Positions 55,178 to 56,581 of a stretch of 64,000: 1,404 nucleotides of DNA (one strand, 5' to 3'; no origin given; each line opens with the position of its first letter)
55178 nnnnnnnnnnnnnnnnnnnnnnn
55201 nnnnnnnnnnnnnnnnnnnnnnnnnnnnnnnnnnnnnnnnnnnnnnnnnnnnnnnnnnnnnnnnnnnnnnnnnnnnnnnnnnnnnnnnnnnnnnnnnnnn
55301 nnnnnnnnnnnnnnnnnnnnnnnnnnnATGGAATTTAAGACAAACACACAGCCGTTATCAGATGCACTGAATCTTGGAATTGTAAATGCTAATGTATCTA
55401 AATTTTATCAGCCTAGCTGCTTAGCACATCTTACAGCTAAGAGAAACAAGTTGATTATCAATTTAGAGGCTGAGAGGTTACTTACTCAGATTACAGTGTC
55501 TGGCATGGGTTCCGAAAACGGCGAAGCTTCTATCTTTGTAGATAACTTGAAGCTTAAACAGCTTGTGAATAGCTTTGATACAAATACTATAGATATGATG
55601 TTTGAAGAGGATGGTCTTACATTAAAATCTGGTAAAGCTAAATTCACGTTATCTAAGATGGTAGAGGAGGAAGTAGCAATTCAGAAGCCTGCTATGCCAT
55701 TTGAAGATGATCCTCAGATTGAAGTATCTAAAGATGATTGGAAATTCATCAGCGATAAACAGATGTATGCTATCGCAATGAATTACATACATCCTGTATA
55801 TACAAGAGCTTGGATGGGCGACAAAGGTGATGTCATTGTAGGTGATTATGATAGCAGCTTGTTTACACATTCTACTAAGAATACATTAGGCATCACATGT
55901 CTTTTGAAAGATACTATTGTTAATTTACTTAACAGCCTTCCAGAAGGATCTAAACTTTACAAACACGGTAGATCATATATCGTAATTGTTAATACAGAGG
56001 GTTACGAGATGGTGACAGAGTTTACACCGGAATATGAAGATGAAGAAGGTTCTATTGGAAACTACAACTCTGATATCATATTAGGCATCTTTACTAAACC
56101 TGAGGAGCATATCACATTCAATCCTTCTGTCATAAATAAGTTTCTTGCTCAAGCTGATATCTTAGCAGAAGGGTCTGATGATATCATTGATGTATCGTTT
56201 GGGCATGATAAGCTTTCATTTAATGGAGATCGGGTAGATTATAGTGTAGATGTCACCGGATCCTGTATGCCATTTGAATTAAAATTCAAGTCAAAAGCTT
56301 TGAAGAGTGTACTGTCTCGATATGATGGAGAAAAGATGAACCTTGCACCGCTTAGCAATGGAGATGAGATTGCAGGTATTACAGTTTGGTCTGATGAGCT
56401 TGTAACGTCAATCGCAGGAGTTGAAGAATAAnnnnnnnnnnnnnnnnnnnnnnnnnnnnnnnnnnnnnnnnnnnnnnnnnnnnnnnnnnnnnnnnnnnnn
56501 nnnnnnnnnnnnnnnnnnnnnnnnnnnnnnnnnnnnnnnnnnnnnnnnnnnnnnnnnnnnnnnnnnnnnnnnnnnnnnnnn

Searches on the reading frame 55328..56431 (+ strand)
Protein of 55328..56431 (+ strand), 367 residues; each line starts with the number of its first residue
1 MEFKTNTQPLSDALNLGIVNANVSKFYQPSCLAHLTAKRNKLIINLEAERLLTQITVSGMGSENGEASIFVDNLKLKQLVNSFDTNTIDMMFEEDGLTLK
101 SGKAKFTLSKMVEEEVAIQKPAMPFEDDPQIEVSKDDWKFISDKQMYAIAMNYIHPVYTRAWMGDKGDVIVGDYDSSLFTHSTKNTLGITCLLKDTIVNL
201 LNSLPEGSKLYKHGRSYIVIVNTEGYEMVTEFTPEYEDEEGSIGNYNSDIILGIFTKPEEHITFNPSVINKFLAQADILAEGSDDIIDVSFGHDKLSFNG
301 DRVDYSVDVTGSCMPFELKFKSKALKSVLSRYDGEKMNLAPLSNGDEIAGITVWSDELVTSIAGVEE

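Call 37: search_protein_families(library=phrogs, proteins=[window:55328-56431:+], max_evalue=0.001)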
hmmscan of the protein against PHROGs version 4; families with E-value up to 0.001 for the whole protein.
window:55328-56431:+ (367 aa): 1 family
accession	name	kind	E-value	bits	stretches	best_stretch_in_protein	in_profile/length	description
phrog_947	-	DNA, RNA and nucleotide metabolism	3.5e-09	37.1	1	1-136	3-133/368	DNA polymerase processivity factor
